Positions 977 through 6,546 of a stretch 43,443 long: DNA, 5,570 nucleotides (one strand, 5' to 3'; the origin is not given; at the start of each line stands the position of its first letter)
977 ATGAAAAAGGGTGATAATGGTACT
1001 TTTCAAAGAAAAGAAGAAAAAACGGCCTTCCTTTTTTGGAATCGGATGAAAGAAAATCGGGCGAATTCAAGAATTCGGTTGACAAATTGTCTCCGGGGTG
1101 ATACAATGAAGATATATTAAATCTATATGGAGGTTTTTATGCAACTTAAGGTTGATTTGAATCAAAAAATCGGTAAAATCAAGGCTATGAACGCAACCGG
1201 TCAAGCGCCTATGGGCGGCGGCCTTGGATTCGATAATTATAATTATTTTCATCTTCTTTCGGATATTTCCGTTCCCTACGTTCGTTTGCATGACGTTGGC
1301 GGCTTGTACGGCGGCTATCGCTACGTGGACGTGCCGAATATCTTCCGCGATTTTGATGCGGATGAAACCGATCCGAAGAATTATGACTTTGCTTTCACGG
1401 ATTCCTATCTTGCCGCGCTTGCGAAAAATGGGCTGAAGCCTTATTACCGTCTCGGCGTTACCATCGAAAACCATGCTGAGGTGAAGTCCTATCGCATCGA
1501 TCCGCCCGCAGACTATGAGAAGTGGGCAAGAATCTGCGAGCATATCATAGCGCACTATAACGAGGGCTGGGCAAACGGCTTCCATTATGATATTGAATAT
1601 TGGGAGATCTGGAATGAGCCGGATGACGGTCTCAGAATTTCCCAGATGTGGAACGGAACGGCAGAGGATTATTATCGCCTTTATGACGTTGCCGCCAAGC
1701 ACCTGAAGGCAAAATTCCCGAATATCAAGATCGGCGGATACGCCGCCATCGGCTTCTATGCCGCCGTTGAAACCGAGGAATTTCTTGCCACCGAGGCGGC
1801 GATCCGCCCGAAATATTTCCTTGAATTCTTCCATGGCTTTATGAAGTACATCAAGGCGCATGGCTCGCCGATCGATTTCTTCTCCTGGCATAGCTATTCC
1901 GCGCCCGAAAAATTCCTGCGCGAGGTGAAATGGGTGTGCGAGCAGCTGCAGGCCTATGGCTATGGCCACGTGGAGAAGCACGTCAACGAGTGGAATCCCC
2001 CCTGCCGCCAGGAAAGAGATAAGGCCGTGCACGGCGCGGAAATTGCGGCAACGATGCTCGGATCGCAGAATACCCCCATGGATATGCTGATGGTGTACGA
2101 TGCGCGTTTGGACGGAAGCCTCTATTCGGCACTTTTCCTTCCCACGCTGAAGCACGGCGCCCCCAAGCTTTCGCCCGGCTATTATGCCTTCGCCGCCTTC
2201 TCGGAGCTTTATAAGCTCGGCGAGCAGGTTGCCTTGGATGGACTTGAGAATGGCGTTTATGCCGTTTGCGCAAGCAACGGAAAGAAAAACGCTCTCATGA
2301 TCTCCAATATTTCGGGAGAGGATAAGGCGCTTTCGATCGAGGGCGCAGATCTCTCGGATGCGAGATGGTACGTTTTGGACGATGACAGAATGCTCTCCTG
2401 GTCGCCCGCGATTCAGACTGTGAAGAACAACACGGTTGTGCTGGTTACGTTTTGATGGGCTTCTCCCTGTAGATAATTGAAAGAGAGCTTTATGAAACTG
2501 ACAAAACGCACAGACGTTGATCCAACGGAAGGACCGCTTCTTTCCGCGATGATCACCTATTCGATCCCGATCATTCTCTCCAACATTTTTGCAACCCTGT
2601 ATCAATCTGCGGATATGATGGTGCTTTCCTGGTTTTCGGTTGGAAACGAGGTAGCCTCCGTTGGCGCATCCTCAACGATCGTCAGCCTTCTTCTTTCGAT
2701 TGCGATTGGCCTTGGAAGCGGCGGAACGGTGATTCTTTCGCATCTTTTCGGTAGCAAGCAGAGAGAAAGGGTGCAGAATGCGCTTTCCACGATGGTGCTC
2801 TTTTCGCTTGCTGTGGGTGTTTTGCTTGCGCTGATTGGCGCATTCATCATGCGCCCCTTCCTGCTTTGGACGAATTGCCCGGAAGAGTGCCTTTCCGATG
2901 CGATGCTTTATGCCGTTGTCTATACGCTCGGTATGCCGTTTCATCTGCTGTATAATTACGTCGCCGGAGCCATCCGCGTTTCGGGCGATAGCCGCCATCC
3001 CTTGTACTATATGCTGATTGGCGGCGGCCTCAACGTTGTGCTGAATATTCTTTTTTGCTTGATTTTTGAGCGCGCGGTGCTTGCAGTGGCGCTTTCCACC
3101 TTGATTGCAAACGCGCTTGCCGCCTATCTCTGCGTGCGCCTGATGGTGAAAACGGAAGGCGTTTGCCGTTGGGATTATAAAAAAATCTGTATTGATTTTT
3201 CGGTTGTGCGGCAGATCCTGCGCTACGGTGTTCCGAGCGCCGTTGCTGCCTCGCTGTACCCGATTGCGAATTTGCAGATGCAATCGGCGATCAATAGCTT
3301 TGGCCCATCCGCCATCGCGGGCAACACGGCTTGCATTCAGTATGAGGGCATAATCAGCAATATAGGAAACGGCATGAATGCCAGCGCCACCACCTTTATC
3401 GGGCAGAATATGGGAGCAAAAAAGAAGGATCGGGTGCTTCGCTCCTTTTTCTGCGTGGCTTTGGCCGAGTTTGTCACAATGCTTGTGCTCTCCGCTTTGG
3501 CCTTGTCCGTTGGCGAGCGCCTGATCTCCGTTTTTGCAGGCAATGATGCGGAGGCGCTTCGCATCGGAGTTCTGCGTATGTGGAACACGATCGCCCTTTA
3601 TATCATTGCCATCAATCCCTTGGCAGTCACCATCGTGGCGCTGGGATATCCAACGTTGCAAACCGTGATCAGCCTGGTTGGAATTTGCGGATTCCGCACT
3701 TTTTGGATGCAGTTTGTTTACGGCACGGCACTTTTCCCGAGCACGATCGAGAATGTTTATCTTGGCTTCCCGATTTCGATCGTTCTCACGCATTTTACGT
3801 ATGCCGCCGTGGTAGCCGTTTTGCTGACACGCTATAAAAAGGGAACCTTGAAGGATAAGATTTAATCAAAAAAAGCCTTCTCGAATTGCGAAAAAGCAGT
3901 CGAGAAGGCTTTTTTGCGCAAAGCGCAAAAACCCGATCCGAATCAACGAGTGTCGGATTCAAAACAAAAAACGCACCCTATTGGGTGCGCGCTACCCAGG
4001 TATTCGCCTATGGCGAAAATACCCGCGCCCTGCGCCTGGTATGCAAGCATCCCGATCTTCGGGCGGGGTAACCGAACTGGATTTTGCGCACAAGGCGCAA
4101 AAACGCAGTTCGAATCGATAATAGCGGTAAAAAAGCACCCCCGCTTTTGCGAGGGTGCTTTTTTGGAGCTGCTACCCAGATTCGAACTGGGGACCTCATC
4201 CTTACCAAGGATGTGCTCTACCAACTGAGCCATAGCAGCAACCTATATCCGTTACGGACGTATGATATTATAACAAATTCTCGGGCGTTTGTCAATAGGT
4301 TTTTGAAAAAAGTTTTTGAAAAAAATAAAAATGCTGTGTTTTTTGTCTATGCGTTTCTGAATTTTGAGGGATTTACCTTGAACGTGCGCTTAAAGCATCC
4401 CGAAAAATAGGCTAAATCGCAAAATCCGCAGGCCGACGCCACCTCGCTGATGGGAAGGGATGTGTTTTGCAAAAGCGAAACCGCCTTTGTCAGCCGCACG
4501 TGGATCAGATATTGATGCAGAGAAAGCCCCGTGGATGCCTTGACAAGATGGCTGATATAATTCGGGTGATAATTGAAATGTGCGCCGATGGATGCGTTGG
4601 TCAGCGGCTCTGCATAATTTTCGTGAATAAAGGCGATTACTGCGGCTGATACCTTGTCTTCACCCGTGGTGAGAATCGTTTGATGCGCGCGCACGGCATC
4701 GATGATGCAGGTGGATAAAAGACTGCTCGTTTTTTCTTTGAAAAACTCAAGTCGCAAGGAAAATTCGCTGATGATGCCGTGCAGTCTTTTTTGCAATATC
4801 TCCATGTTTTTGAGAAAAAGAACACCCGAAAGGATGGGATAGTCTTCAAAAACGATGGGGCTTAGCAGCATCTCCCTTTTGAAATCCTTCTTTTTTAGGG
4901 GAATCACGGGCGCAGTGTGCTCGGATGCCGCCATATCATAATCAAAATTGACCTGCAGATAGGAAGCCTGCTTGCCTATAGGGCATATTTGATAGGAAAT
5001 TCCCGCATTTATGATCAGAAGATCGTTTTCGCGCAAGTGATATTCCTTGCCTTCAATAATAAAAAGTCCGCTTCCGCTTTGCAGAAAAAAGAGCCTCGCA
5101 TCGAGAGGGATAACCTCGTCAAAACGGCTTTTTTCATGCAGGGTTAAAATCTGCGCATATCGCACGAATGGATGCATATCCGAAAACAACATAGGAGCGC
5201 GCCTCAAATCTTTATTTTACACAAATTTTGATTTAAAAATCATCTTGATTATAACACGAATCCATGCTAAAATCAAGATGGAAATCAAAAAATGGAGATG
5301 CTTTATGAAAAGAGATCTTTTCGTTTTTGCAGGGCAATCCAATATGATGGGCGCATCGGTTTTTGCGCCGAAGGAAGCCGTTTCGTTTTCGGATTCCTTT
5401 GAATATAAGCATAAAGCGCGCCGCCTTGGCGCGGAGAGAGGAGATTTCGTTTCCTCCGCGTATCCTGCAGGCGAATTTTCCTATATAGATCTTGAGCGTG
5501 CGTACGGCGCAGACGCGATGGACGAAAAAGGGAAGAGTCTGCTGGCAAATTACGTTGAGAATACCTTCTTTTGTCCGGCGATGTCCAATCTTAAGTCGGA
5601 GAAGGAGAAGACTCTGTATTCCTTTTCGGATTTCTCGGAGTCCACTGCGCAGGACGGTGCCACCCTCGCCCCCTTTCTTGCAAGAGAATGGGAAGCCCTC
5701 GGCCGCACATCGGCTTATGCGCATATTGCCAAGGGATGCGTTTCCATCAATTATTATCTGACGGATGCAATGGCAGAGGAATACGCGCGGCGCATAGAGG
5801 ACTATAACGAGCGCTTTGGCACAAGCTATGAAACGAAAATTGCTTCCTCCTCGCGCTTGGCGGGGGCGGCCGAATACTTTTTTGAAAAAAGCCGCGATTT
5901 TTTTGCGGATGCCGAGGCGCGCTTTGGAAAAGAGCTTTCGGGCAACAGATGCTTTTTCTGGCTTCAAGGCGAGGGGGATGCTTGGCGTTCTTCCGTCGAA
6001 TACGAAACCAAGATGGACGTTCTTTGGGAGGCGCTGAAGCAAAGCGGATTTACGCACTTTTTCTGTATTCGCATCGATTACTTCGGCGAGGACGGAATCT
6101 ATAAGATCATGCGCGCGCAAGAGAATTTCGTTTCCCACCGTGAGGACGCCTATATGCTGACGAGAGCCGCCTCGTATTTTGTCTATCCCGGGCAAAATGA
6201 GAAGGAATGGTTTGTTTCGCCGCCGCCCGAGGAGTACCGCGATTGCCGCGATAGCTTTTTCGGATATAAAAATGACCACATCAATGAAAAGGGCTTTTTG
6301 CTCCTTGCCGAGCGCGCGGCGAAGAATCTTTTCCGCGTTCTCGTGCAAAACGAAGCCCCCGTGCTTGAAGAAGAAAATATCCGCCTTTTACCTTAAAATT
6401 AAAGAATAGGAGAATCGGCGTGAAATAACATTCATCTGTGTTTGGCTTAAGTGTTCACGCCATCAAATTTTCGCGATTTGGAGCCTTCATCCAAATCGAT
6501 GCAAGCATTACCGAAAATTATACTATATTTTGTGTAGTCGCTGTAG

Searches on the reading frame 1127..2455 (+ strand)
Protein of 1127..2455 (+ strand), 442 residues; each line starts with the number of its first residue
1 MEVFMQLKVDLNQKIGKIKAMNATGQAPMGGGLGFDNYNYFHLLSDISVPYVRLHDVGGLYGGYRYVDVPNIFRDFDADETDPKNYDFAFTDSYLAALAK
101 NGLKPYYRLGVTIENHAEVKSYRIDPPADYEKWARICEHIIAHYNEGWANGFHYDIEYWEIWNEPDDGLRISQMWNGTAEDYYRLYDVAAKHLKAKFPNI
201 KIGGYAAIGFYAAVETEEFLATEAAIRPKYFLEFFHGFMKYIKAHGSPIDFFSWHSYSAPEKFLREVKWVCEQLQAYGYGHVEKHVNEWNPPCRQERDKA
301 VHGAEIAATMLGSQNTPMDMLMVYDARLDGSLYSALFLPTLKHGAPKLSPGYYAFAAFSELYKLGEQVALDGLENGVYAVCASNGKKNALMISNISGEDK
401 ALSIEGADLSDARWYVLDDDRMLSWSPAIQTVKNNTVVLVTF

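Call 5: search_protein_families(library=pfam, proteins=[window:1127-2455:+])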
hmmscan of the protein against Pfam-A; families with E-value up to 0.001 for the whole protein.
window:1127-2455:+ (442 aa): 1 family
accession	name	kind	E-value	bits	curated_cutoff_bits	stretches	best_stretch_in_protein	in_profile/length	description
PF01229.23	Glyco_hydro_39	-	2.3e-17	63.4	26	1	71-276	62-243/472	Glycosyl hydrolases family 39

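Call 6: search_protein_families(library=ncbifam, proteins=[window:1127-2455:+])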
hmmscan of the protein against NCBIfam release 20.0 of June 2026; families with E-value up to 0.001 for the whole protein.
window:1127-2455:+ (442 aa): 0 families

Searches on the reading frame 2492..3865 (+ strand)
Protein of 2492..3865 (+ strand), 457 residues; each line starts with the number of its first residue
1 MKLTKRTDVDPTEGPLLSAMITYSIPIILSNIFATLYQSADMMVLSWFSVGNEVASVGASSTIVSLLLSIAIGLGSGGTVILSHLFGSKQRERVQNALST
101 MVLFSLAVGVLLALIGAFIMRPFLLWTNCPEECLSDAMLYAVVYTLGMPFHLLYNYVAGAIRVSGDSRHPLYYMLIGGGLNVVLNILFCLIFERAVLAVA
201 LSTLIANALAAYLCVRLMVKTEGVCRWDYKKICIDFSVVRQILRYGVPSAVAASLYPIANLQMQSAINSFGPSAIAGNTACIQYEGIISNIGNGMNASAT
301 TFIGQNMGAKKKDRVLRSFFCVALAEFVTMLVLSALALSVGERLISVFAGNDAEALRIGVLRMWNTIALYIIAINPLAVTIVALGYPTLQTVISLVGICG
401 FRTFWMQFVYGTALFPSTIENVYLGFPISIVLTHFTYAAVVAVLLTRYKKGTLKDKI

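Call 5: search_protein_families(library=pfam, proteins=[window:2492-3865:+])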
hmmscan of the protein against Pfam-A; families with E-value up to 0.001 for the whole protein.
window:2492-3865:+ (457 aa): 1 family
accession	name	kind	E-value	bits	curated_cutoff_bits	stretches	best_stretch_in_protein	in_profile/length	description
PF01554.23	MatE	-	3.7e-34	118.2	24.9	2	26-186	1-160/161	MatE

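Call 6: search_protein_families(library=ncbifam, proteins=[window:2492-3865:+])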
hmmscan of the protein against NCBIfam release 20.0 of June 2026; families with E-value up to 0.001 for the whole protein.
window:2492-3865:+ (457 aa): 8 families
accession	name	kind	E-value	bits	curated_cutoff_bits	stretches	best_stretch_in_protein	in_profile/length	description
TIGR00797.1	matE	subfamily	1.1e-40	139.8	147.4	1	26-374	1-347/396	MATE family efflux transporter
NF041801.1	MATE_SolL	equivalog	3.1e-20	72.4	780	1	13-360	15-365/458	solanimycin export family MATE transporter SolL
NF007130.1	PRK09575.1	equivalog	7.5e-18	65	445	1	20-435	8-421/435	MATE family efflux transporter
NF007562.1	PRK10189.1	equivalog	5.7e-13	48.4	465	1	22-372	31-389/470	EmmdR/YeeO family multidrug/toxin efflux MATE transporter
NF000131.1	MATE_multi_MepA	equivalog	4.8e-12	45.8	850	1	14-354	12-351/451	multidrug efflux MATE transporter MepA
NF007690.0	PRK10367.1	equivalog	1.1e-08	34.4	409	1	21-350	12-342/441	MATE family efflux transporter DinF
NF000217.1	MATE_multi_FepA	equivalog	1.4e-08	34.2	900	1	21-431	18-425/443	multidrug efflux MATE transporter FepA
NF045578.1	export_MbnM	equivalog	1.4e-06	27.6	285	1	26-228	8-207/410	methanobactin export MATE transporter MbnM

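Call 26: find_encoding_contigs(protein=window:2492-3865:+, flank=10000, max_places=4)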
Protein window:2492-3865:+ (457 aa): no gene with exactly this product is on record in the collection.

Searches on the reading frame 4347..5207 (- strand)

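Call 10: search_protein_families(library=pfam, proteins=[window:4347-5207:-], max_evalue=0.01)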
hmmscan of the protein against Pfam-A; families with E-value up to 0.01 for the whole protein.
window:4347-5207:- (286 aa): 4 families
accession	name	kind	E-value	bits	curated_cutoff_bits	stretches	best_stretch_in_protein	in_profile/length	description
PF12833.13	HTH_18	-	1.5e-19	70.5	33.6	1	209-285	3-79/80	Helix-turn-helix domain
PF00165.29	HTH_AraC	-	1.2e-13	51.3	26.6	2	246-285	1-42/42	Bacterial regulatory helix-turn-helix proteins, AraC family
PF02311.25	AraC_binding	-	0.00027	21.1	21.1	1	41-95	28-83/135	AraC-like ligand binding domain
PF07883.17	Cupin_2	-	0.0058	16.8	27.2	0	39-72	21-54/70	Cupin domain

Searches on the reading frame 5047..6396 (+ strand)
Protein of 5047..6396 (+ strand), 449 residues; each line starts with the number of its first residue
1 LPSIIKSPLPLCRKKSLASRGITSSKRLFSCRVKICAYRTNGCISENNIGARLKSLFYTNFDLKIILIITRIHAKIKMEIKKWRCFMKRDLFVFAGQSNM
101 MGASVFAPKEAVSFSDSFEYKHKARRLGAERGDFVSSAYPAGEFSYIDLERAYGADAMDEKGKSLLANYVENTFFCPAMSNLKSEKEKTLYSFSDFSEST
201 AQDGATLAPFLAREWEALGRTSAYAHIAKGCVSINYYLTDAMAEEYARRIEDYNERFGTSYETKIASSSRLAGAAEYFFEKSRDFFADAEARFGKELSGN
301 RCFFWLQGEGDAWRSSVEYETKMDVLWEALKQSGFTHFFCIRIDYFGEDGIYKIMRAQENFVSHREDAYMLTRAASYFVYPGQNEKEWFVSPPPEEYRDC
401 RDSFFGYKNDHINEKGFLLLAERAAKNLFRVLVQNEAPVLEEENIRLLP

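Call 10: search_protein_families(library=pfam, proteins=[window:5047-6396:+], max_evalue=0.01)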
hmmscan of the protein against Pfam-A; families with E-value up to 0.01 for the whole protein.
window:5047-6396:+ (449 aa): 1 family
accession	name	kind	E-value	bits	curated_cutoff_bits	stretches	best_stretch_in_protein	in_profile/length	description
PF03629.24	SASA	-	1.8e-05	24.9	24.8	0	89-107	2-20/226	Carbohydrate esterase, sialic acid-specific acetylesterase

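Call 29: search_protein_families(library=pfam, proteins=[window:5233-6396:+], max_evalue=10)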
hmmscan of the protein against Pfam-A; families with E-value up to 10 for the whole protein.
window:5233-6396:+ (387 aa): 1 family
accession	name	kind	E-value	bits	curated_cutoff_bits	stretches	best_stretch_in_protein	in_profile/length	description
PF03629.24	SASA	-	1.2e-05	25.5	24.8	2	27-45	2-20/226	Carbohydrate esterase, sialic acid-specific acetylesterase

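Call 56: search_protein_families(library=ncbifam, proteins=[window:5233-6396:+], max_evalue=0.01)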
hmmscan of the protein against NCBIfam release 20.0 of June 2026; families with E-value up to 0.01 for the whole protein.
window:5233-6396:+ (387 aa): 0 families
